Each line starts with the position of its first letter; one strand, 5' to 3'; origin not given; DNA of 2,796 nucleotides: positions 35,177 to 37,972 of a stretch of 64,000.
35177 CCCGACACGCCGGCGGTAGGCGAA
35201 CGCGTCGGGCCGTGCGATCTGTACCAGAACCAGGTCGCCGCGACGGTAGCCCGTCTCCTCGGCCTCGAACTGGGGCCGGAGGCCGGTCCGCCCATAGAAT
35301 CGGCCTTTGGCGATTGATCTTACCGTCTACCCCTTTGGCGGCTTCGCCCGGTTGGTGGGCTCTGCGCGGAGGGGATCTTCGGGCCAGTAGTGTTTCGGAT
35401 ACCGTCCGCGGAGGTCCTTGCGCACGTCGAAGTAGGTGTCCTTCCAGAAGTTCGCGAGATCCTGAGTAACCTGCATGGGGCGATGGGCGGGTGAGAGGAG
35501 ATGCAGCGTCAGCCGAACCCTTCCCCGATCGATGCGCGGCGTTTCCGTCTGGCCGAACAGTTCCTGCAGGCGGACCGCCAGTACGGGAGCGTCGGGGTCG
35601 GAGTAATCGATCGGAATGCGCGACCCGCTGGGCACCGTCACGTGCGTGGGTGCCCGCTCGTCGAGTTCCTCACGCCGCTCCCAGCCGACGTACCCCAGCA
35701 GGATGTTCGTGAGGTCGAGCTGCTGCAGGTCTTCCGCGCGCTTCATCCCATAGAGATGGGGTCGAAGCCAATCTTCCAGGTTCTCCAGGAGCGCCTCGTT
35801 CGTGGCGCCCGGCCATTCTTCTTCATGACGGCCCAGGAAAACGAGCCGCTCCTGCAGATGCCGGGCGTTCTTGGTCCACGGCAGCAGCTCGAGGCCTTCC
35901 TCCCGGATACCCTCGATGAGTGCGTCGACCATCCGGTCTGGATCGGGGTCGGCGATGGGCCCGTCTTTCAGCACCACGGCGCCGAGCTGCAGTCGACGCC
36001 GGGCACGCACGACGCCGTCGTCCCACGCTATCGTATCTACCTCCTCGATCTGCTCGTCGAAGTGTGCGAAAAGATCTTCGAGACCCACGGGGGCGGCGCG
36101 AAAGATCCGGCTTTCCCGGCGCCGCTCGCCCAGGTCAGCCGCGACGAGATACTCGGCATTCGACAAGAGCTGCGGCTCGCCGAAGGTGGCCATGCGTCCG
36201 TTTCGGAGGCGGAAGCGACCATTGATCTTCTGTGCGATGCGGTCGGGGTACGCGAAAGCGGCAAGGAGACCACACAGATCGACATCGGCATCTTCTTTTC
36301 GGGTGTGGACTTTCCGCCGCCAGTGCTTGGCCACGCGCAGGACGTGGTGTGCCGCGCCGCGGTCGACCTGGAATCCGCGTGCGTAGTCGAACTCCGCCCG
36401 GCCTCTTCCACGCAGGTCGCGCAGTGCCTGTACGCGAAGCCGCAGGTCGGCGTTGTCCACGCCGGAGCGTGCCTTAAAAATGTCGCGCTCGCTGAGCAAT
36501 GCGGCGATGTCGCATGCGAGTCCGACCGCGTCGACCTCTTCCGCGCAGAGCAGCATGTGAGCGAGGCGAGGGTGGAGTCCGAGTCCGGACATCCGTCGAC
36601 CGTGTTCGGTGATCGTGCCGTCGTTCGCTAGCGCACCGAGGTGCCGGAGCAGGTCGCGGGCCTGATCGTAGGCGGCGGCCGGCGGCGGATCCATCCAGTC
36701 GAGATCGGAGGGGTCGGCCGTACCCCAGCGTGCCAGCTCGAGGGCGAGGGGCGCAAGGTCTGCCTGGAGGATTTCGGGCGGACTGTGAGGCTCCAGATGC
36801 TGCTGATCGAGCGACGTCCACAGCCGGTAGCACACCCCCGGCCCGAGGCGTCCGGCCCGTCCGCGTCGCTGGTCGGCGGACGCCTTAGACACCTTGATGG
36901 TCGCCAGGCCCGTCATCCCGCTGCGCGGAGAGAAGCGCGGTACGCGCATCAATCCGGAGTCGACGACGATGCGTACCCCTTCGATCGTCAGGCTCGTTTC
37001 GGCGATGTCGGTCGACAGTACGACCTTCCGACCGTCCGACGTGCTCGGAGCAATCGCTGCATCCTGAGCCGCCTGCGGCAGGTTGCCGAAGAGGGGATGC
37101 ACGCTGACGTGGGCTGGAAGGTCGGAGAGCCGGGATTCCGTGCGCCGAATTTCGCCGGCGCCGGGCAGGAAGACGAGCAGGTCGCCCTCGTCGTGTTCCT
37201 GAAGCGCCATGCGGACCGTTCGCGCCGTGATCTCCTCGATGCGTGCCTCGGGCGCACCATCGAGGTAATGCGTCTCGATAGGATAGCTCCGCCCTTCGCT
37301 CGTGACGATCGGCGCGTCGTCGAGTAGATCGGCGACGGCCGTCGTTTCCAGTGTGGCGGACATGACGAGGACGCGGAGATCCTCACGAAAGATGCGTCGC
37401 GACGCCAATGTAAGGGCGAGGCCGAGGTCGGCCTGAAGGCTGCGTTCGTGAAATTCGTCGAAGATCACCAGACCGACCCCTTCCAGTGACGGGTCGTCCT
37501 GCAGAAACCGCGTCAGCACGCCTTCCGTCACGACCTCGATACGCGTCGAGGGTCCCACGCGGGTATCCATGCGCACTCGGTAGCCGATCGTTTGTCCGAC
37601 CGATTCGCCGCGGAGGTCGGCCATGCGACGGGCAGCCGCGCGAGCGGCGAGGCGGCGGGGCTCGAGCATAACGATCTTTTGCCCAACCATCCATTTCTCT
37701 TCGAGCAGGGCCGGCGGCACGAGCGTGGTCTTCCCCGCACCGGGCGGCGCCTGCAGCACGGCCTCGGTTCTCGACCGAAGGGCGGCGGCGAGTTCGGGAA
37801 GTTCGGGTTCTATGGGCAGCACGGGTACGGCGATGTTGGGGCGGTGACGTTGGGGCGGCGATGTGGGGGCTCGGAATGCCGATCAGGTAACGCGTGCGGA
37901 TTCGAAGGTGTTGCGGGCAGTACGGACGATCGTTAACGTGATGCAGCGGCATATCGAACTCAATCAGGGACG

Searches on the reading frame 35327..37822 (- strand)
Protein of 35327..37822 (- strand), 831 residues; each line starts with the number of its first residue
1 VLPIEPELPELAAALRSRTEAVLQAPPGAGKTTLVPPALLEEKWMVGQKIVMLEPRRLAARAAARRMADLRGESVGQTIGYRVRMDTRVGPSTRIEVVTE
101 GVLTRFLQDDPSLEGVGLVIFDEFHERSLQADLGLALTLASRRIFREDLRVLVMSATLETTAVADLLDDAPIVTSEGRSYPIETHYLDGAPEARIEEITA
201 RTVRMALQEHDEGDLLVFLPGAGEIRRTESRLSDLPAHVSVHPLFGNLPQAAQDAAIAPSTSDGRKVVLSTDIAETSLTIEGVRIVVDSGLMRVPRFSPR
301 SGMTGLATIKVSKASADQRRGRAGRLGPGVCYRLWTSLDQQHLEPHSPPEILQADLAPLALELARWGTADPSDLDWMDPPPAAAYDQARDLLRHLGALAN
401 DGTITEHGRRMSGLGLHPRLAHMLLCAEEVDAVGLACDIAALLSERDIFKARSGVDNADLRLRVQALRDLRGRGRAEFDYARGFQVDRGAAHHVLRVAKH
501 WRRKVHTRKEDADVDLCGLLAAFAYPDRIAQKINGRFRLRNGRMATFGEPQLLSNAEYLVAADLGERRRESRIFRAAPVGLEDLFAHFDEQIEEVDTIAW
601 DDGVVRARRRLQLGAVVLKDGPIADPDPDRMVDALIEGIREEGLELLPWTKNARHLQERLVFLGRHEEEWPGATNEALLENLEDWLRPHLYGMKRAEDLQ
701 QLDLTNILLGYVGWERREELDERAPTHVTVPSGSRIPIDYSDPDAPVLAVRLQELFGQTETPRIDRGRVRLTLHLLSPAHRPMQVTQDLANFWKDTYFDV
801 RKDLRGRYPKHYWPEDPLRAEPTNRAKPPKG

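Call 45: search_protein_families(library=pfam, proteins=[window:35327-37822:-])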
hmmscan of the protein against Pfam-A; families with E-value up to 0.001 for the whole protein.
window:35327-37822:- (831 aa): 6 families
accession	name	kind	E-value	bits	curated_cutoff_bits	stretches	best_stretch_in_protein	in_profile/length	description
PF08482.15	HrpB_C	-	4.2e-55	186.1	25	1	685-817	1-133/133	ATP-dependent helicase C-terminal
PF00270.35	DEAD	-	3.9e-11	43.4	26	1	15-162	11-163/167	DEAD/DEAH box helicase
PF00271.37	Helicase_C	-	4.5e-11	43.4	23.5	1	206-327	9-110/110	Helicase conserved C-terminal domain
PF24473.1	CON_HrpB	-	3.8e-07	30.2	27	1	591-622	1-34/35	ATP-dependent RNA helicase HrpB, connector region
PF21010.2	HA2_C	-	0.00023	22.1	21.3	1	417-475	1-55/77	Helicase associated domain (HA2), ratchet-like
PF04408.29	HA2_N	-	0.00062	20.2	21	0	390-416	3-29/29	Helicase associated domain (HA2), winged-helix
